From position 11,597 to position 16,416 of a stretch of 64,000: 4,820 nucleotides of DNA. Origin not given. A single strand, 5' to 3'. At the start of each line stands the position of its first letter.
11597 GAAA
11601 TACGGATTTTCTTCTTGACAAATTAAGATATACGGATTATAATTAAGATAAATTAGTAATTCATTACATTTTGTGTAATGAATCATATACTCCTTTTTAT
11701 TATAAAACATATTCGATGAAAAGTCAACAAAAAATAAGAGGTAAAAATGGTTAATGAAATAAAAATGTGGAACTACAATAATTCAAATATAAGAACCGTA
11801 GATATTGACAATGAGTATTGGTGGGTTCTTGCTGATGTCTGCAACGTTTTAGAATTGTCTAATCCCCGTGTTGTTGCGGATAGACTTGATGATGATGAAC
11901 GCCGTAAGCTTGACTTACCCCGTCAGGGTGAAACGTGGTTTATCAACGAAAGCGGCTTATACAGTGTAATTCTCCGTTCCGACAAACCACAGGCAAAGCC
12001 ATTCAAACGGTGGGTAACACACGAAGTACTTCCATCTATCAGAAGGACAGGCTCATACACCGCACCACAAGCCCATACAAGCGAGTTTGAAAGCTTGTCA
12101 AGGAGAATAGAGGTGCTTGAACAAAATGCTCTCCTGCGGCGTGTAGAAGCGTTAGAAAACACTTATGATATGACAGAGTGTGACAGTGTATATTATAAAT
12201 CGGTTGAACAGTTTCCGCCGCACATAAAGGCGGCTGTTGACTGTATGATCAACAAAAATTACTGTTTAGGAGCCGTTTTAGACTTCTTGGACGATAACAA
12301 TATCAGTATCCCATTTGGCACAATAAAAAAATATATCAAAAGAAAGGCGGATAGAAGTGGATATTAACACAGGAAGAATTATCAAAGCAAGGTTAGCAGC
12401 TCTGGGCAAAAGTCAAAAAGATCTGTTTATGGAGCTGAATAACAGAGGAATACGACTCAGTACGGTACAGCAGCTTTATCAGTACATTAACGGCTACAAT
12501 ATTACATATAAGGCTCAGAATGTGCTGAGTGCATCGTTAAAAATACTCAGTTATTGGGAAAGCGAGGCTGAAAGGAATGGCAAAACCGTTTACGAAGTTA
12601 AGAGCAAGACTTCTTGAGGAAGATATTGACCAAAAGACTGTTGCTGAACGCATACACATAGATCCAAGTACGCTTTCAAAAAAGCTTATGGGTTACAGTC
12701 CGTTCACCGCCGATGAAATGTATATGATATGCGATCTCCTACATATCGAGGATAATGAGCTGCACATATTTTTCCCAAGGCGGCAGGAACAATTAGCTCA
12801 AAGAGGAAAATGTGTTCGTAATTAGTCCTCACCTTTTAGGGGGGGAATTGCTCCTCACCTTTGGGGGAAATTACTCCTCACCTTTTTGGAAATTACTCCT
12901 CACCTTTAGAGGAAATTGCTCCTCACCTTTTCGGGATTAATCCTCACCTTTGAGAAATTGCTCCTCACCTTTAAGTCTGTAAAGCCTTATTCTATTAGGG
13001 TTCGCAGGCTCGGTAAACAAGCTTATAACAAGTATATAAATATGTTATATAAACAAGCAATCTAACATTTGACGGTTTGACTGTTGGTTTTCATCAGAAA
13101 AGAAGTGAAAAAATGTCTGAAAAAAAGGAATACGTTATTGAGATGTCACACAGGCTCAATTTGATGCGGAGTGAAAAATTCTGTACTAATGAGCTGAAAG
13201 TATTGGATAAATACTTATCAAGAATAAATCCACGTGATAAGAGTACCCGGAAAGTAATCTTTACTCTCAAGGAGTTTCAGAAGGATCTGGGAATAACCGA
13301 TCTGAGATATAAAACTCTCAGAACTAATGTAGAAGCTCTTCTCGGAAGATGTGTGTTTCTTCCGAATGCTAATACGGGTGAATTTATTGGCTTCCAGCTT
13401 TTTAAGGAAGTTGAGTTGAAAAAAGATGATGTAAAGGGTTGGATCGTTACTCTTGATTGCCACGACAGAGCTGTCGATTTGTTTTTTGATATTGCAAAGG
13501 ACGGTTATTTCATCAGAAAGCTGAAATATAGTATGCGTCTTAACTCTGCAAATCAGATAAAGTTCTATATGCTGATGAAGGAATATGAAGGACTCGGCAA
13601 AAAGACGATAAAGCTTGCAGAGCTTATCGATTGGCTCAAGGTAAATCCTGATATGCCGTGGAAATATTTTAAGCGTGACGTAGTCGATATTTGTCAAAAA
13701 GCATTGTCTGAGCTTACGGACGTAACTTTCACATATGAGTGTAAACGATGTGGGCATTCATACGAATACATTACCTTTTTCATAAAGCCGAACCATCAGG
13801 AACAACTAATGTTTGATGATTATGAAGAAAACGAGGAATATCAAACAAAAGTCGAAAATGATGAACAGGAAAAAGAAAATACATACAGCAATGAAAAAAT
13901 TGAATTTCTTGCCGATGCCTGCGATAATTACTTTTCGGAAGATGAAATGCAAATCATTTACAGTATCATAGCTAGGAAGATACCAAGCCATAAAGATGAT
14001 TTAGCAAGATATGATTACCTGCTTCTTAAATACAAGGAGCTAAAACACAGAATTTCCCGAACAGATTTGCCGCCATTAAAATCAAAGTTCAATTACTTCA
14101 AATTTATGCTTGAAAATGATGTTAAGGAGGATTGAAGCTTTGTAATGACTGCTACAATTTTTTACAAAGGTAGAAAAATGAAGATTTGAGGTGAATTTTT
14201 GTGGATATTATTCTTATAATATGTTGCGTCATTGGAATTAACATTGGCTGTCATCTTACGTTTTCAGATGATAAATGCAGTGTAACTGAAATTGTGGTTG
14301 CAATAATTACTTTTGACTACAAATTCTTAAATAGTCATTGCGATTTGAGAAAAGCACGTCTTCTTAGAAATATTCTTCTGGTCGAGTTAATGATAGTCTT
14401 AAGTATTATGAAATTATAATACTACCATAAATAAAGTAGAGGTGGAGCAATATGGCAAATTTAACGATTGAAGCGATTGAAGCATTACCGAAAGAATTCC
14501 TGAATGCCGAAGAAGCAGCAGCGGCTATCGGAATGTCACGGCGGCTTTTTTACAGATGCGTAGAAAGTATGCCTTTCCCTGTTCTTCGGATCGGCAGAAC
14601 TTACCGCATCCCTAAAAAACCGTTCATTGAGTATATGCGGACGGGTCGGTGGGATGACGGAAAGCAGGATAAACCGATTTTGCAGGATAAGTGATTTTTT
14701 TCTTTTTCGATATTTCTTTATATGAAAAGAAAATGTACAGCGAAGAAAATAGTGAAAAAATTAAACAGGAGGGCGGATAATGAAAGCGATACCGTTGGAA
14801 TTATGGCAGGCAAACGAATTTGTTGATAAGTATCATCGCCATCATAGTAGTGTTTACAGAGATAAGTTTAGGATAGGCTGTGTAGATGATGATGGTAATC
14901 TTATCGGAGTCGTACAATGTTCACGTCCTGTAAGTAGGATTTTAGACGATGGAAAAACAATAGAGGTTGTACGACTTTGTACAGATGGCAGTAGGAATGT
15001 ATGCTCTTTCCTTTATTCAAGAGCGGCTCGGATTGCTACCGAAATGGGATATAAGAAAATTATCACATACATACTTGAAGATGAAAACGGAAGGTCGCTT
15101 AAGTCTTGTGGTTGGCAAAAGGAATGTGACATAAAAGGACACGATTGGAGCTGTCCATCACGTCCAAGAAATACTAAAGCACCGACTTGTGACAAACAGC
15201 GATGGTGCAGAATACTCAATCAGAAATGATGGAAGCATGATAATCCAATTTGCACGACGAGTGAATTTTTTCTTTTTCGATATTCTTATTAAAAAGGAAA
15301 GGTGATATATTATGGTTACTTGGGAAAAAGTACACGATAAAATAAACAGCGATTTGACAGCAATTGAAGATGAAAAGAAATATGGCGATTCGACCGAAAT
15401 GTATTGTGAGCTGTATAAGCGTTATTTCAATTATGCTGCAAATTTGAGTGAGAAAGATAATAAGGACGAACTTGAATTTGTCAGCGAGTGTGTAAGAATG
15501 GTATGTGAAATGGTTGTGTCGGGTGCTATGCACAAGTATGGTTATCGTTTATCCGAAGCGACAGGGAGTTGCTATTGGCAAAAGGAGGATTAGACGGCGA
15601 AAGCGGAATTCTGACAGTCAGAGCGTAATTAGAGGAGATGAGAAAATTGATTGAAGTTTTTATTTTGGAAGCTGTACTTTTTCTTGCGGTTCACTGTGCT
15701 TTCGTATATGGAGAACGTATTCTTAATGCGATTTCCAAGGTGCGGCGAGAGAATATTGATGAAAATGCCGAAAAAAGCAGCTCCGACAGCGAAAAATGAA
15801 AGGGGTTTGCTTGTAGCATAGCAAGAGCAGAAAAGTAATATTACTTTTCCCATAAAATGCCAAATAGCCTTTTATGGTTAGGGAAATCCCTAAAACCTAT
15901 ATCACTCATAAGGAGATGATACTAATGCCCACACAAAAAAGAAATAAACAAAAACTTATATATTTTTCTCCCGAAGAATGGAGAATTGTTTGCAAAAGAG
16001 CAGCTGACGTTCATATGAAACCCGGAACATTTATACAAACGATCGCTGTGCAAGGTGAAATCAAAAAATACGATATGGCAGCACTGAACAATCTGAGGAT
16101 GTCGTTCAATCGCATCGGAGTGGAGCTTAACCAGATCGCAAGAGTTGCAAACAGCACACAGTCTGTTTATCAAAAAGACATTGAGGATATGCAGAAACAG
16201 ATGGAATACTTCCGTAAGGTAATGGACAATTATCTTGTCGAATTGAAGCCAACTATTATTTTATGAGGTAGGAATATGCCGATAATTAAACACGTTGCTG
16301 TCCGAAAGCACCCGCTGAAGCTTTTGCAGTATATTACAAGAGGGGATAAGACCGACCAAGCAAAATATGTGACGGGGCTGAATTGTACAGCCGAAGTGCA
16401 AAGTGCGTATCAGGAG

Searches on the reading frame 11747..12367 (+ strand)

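Call 29: search_protein_families(library=pfam, proteins=[window:11747-12367:+], max_evalue=0.01)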
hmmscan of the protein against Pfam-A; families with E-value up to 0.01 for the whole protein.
window:11747-12367:+ (206 aa): 1 family
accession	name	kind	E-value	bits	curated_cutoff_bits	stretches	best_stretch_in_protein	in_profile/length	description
PF02498.22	Bro-N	-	7.9e-27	94.2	25.6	1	14-96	1-96/96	BRO family, N-terminal domain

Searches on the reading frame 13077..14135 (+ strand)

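Call 29: search_protein_families(library=pfam, proteins=[window:13077-14135:+], max_evalue=0.01)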
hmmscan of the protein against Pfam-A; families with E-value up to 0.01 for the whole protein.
window:13077-14135:+ (352 aa): 2 families
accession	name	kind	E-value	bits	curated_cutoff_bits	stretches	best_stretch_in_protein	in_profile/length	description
PF01051.27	Rep3_N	-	1e-12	49.1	22.4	1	21-168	2-141/141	Initiator Replication protein, WH1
PF21205.3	Rep3_C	-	4.1e-05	24.2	21.1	1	180-234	2-57/59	Initiator Rep protein, WH2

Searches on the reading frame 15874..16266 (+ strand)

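Call 29: search_protein_families(library=pfam, proteins=[window:15874-16266:+], max_evalue=0.01)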
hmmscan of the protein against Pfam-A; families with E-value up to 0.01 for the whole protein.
window:15874-16266:+ (130 aa): 2 families
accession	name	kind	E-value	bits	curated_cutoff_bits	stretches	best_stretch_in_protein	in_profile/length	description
PF21983.2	NikA-like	-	3.8e-08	33.8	27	1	21-91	1-71/72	Mobilization protein NikA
PF05713.17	MobC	-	2.9e-05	24.9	23.2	1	79-110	5-35/45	Bacterial mobilisation protein (MobC)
